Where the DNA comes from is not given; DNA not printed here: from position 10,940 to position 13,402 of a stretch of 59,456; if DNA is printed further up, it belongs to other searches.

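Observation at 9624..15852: Accessory operon: divergent CDC48-like ATPase + archaemetzincin-like protein lacking the catalytic Glu + polytopic membrane protein + AN1 zinc-finger protein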

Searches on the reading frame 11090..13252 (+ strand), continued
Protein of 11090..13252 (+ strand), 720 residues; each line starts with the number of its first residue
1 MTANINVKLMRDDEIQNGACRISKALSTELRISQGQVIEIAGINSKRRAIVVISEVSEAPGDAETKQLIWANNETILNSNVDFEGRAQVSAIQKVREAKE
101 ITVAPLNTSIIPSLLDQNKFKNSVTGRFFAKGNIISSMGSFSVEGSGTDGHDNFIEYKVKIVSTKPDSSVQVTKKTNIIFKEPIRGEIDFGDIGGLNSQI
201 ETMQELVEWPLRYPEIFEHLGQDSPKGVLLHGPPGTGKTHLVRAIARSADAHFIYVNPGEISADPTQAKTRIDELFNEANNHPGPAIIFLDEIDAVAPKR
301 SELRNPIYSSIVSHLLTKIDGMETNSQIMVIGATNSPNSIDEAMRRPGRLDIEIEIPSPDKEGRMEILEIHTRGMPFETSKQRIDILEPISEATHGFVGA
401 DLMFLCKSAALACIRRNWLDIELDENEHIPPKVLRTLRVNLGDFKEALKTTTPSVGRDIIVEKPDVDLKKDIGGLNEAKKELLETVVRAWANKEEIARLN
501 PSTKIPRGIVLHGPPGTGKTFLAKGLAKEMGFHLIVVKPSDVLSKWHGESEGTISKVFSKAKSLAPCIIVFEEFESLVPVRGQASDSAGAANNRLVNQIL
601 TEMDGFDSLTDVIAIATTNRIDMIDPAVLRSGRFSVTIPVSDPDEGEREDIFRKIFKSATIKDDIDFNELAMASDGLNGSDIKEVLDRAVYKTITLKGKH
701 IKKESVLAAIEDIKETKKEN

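Call 15: search_solved_structures(query=window:11090-13252:+, show_alignments=2, max_evalue=1e-50)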
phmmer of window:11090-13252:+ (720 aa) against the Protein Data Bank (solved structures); distinct sequences matched with E-value up to 1e-50: 81 (the best 60 are shown).
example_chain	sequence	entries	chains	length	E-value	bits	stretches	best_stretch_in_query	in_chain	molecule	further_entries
5g4f_A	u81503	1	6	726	8.7e-141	473.8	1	56-636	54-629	VCP-LIKE ATPASE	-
5vc7_A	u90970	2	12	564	1.3e-130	440.2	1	187-637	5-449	VCP-like ATPase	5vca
5g4g_A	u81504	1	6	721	1.6e-130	439.9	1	96-637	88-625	VCP-LIKE ATPASE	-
6oaa_B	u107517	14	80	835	1.2e-124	420.5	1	182-694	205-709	Cell division control protein 48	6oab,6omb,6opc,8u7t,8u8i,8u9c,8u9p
8dar_A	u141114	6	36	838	1.2e-124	420.5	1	182-694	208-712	Cell division control protein 48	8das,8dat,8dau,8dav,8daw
9m4n_A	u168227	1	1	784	2.4e-124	419.5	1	160-695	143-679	Cell division control protein 48 homolog A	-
6oa9_A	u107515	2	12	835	2.6e-124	419.4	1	182-694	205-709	Cell division control protein 48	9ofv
9m3v_A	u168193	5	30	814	2.7e-124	419.3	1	160-695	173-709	Cell division control protein 48 homolog A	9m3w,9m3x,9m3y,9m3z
9y03_A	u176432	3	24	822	6e-124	418.2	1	16-692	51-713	Transitional endoplasmic reticulum ATPase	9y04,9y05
6chs_H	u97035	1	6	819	8.2e-124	417.7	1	186-695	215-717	Putative cell division control protein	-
9y08_A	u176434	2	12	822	1.9e-123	416.5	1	17-692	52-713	Transitional endoplasmic reticulum ATPase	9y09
7bp8_A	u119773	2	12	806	1.9e-123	416.5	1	17-692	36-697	Transitional endoplasmic reticulum ATPase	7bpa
7mdm_B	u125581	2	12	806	2.1e-123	416.4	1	18-692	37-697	Transitional endoplasmic reticulum ATPase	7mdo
7rlb_A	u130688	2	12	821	2.2e-123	416.3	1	18-692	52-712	Transitional endoplasmic reticulum ATPase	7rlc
7bp9_A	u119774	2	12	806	2.7e-123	416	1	17-692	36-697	Transitional endoplasmic reticulum ATPase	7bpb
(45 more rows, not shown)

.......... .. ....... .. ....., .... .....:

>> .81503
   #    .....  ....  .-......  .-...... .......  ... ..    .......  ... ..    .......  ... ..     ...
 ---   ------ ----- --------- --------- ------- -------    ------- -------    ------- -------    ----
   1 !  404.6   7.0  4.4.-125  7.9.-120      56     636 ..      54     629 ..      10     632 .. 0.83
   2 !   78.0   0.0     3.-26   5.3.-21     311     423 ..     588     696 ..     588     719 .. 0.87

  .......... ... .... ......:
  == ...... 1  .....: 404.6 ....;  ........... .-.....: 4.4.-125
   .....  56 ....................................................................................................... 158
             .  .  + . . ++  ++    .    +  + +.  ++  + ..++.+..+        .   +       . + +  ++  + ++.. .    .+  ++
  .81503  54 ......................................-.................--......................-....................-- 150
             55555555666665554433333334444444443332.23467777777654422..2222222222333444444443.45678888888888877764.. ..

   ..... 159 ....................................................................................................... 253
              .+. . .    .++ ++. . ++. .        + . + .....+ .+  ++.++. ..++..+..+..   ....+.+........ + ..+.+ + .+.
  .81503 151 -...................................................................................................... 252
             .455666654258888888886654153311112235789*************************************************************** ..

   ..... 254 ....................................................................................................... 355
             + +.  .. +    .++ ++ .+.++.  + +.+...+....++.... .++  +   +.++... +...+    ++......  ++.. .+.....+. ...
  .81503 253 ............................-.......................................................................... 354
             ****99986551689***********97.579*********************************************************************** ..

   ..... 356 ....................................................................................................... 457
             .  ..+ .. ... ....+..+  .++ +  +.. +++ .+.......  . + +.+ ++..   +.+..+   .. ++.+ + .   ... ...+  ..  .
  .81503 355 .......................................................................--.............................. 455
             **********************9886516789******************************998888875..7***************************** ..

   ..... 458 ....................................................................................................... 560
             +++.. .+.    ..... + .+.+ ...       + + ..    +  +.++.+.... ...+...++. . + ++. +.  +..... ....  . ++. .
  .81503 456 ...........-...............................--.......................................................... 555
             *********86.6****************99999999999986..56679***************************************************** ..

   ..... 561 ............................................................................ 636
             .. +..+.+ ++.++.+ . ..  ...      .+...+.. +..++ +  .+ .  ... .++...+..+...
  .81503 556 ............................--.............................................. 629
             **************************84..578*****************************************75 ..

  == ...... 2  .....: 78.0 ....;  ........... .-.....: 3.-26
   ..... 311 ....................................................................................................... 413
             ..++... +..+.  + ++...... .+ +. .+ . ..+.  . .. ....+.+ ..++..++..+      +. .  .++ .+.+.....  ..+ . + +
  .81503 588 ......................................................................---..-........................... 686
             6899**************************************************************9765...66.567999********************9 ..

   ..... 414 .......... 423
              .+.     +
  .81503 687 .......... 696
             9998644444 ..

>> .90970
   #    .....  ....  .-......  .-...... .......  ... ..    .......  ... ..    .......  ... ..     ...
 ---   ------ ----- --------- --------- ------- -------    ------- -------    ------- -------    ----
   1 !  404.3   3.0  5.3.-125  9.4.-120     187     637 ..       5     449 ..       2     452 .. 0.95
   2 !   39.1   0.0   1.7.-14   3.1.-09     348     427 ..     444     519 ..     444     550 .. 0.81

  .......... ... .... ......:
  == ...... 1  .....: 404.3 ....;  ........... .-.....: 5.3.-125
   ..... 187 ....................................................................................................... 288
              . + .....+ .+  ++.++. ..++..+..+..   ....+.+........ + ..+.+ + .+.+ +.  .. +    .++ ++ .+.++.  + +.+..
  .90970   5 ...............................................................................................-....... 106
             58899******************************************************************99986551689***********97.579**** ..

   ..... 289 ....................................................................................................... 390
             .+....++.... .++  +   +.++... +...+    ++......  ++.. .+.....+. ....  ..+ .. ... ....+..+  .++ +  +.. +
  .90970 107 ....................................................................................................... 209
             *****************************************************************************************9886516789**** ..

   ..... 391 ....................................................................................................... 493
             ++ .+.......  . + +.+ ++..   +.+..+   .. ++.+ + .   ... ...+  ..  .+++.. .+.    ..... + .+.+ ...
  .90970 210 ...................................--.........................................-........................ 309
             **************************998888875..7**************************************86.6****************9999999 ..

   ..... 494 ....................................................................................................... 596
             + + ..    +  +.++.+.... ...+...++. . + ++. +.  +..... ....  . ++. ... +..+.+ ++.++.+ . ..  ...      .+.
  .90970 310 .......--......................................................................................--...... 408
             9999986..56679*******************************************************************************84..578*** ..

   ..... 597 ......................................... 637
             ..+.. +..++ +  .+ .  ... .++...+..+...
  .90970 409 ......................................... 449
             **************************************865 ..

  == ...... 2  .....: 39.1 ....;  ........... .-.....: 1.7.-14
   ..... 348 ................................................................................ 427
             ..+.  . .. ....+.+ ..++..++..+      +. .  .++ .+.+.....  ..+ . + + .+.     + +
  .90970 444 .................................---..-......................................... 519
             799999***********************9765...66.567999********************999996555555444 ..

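Call 107: find_encoding_contigs(protein=P0002, flank=5000, max_places=2)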
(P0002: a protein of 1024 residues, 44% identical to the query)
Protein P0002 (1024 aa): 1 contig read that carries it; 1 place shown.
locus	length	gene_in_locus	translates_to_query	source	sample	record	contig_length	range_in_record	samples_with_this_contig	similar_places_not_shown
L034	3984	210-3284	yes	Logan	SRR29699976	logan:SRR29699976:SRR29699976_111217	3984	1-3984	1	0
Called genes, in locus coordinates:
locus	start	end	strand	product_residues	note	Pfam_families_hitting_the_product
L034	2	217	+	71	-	?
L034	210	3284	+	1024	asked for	PF02359:CDC48_N, PF05496:RuvB_N, PF00004:AAA, PF17862:AAA_lid_3, PF00004:AAA, PF17862:AAA_lid_3, PF00004:AAA, PF17862:AAA_lid_3, +35 more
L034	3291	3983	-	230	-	?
